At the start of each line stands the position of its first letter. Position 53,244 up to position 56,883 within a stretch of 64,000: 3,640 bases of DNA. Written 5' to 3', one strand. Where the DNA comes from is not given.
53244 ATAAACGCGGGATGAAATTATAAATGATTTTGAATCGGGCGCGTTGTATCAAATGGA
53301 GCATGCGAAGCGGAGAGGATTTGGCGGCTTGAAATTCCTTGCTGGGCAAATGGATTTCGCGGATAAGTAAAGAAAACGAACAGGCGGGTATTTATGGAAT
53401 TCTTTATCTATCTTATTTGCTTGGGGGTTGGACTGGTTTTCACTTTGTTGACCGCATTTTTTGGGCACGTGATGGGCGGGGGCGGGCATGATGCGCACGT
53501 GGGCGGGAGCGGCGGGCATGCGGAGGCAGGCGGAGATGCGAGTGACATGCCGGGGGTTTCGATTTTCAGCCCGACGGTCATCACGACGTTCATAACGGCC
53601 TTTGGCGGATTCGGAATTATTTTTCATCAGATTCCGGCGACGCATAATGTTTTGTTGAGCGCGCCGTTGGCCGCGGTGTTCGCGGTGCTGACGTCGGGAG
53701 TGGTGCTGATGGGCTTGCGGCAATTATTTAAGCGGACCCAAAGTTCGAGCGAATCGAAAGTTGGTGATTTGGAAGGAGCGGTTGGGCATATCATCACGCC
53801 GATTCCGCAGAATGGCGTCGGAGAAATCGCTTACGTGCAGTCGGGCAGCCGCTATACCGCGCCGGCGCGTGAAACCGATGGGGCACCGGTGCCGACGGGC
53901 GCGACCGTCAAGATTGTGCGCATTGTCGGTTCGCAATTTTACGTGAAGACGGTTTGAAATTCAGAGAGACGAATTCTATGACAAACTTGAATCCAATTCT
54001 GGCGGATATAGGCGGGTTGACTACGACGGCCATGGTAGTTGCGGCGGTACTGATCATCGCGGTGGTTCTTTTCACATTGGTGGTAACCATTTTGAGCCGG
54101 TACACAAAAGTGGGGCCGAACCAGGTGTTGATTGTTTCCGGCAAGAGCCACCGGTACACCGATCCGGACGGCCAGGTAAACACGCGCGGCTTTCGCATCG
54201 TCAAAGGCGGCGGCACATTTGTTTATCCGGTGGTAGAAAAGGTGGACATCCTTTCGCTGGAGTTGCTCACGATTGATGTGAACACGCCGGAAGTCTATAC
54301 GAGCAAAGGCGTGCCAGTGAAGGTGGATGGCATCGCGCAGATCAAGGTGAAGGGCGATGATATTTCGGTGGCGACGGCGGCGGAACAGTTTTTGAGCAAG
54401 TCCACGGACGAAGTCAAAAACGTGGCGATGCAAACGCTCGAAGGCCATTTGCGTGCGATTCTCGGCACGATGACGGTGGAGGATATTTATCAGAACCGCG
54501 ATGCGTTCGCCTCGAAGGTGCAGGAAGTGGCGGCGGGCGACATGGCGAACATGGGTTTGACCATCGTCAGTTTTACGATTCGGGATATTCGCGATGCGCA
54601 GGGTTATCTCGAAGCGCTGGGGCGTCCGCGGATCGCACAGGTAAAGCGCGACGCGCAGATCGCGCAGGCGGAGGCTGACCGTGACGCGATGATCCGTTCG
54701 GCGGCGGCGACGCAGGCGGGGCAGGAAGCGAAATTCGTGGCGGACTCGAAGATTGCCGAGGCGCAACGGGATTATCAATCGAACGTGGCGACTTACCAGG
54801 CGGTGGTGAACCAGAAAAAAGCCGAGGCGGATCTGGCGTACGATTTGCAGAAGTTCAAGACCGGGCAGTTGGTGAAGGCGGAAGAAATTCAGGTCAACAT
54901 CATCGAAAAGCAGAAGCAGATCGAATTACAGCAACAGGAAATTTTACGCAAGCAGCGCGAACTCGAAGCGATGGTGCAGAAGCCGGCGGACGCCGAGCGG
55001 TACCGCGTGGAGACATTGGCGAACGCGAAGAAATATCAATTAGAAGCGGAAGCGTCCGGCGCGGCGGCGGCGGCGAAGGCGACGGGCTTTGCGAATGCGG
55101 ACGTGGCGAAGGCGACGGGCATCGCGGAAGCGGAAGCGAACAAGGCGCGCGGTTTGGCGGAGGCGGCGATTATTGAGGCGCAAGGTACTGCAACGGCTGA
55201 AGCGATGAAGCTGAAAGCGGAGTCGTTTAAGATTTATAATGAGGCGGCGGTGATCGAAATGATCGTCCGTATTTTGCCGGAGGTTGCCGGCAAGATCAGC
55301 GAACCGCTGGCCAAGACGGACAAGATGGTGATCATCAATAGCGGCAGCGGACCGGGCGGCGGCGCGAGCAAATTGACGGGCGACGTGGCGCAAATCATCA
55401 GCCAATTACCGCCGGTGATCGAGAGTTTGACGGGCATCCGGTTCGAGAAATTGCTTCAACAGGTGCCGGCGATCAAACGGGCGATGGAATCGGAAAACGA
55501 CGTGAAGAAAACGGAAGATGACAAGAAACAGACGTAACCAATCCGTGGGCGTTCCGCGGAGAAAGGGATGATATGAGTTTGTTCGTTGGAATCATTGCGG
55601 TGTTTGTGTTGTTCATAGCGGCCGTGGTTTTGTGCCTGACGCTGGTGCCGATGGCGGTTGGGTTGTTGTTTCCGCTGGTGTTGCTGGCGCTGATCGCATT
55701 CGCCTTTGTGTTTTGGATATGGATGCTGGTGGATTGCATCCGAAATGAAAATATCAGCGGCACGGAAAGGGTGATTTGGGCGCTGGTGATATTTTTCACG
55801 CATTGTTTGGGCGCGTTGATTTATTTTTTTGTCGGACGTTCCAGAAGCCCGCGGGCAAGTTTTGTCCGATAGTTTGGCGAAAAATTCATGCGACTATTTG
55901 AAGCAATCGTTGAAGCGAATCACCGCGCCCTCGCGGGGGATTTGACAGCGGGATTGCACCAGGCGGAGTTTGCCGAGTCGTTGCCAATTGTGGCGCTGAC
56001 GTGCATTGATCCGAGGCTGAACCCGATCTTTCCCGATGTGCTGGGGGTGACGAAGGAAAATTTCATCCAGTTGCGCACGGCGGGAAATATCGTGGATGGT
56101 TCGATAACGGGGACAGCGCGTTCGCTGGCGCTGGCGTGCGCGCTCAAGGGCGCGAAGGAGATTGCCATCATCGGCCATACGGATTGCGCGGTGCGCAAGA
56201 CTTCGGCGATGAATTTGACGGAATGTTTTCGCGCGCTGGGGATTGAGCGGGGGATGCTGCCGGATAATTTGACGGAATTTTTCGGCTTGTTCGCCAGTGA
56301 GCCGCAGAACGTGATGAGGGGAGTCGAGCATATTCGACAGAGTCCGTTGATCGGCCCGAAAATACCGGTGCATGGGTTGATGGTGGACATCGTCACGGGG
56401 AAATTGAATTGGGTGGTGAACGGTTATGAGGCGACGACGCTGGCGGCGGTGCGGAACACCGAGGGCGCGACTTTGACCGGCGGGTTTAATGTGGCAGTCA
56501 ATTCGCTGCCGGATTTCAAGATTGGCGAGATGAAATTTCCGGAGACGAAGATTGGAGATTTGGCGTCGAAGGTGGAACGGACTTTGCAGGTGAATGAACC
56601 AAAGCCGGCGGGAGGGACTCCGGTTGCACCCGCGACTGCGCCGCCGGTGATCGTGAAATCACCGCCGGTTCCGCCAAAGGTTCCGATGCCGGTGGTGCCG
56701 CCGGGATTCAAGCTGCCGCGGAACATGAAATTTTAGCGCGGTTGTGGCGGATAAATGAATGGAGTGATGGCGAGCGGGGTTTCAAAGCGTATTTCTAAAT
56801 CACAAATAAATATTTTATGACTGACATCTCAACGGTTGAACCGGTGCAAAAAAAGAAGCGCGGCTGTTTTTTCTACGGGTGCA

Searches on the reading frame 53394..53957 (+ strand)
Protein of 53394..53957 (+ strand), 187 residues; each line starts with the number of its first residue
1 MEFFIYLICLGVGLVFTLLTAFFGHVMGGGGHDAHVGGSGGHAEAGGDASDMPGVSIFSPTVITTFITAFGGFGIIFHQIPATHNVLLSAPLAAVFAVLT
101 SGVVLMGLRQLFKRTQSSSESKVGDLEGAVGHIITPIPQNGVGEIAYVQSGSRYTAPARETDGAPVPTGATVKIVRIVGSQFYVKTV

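Call 12: find_encoding_contigs(protein=window:53394-53957:+, flank=3000, max_places=10)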
Protein window:53394-53957:+ (187 aa): 3 contigs read that carry it; 1 place shown.
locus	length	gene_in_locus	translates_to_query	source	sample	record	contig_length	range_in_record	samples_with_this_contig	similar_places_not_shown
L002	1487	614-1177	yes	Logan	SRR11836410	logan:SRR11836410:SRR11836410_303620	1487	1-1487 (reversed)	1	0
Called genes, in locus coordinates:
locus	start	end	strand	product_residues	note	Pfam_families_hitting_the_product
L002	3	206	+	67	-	?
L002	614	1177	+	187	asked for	PF25842:NfeD_TM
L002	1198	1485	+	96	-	?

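Call 51: find_homologous_proteins(query=window:53394-53954:+, max_evalue=1e-20)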
Query window:53394-53954:+ (187 aa): 3215 proteins with E <= 1e-20 among 3754 candidates; the best 120 are listed.
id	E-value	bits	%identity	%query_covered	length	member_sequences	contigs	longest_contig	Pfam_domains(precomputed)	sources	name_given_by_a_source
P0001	2.1e-106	372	92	100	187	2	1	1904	PF25842.1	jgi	jgi:membrane protein implicated in regulation of membrane protease activity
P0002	1.4e-101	356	89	100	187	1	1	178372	PF25842.1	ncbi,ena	-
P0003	3.6e-98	345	88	100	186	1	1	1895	PF25842.1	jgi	jgi:membrane protein implicated in regulation of membrane protease activity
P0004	7.2e-95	334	83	100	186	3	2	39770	PF25842.1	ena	-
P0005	6.9e-94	331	83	100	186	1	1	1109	PF25842.1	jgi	jgi:hypothetical protein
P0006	1.2e-93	330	84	100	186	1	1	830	PF25842.1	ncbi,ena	-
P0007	5.6e-93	328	81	100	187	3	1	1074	PF25842.1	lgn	-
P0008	8.6e-93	327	82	99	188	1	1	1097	PF25842.1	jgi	jgi:membrane-bound ClpP family serine protease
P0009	1.7e-92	326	82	100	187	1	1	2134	PF25842.1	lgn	-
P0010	8.0e-92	324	81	100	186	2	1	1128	PF25842.1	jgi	jgi:membrane protein implicated in regulation of membrane protease activity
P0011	3.6e-90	319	80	99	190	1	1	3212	PF25842.1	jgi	jgi:membrane-bound ClpP family serine protease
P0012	3.1e-88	313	78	100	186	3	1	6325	PF25842.1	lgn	-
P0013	3.7e-88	312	79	100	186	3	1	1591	PF25842.1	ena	-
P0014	1.3e-87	310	80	100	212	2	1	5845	PF25842.1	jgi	jgi:membrane protein implicated in regulation of membrane protease activity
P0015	3.2e-86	306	77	100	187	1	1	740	PF25842.1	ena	-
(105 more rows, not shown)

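Call 52: find_encoding_contigs(protein=P0002, flank=2500, max_places=2)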
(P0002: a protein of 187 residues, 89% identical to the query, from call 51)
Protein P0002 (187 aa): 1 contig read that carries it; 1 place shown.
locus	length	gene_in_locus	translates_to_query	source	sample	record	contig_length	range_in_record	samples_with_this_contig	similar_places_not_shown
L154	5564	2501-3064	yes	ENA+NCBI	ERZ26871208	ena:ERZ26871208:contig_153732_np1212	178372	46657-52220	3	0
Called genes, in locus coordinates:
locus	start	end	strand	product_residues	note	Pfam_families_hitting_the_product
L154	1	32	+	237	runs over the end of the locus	PF01263:Aldose_epim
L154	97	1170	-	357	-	PF12831:FAD_oxidored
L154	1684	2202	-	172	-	PF06892:Phage_CP76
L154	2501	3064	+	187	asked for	PF25842:NfeD_TM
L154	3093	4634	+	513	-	PF01145:Band_7, PF15975:Flot (weak)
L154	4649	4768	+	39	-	-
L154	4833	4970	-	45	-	-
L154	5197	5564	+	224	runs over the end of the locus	-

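Call 53: find_encoding_contigs(protein=P0004, flank=2500, max_places=2)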
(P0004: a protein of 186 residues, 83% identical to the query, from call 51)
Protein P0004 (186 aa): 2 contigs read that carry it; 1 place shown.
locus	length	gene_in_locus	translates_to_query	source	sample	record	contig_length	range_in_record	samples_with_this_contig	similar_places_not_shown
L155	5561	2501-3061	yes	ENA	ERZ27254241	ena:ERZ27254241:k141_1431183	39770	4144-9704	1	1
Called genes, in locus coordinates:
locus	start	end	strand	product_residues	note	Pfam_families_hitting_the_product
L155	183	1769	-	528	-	PF12831:FAD_oxidored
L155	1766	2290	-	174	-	PF06892:Phage_CP76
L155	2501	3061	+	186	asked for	PF25842:NfeD_TM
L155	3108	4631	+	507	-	PF01145:Band_7, PF15975:Flot (weak)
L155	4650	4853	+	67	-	PF13396:PLDc_N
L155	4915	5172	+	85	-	PF13396:PLDc_N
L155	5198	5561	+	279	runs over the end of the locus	PF00484:Pro_CA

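Call 54: find_encoding_contigs(protein=P0001, flank=2500, max_places=2)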
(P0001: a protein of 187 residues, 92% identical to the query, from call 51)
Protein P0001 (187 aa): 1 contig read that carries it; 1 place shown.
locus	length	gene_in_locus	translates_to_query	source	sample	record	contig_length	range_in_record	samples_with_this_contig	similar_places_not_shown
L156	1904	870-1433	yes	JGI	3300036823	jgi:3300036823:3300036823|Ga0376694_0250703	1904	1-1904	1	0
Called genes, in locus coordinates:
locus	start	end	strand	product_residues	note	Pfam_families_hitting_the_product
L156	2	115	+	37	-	?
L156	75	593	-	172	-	PF06892:Phage_CP76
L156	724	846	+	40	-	-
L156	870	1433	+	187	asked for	PF25842:NfeD_TM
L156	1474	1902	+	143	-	?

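Call 55: find_encoding_contigs(protein=P0003, flank=2500, max_places=2)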
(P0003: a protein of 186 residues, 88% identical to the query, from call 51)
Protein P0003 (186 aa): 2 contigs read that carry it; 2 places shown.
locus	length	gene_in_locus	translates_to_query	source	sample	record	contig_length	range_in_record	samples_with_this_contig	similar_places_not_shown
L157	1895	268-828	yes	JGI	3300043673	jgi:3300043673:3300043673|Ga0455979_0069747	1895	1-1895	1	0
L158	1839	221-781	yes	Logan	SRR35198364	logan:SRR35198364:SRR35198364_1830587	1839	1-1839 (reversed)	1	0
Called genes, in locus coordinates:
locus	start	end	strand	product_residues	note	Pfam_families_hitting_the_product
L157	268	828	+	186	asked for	PF25842:NfeD_TM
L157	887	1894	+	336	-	?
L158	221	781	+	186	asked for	PF25842:NfeD_TM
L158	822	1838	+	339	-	?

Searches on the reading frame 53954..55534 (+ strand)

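Call 114: search_protein_families(library=pfam, proteins=[window:53954-55534:+], max_evalue=0.000001)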
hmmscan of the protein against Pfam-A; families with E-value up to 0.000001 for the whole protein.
window:53954-55534:+ (527 aa): 2 families
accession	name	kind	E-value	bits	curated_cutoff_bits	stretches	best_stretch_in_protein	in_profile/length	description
PF01145.31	Band_7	-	5.1e-33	115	23.6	1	52-242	2-175/176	SPFH domain / Band 7 family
PF15975.10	Flot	-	2.8e-07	31.1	27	1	391-492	2-105/124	Flotillin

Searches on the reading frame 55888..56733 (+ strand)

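Call 114: search_protein_families(library=pfam, proteins=[window:55888-56733:+], max_evalue=0.000001)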
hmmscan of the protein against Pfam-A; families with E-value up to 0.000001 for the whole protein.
window:55888-56733:+ (282 aa): 1 family
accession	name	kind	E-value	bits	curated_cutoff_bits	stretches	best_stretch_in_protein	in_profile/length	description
PF00484.24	Pro_CA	-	3e-09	37.8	25.7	1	35-172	2-155/156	Carbonic anhydrase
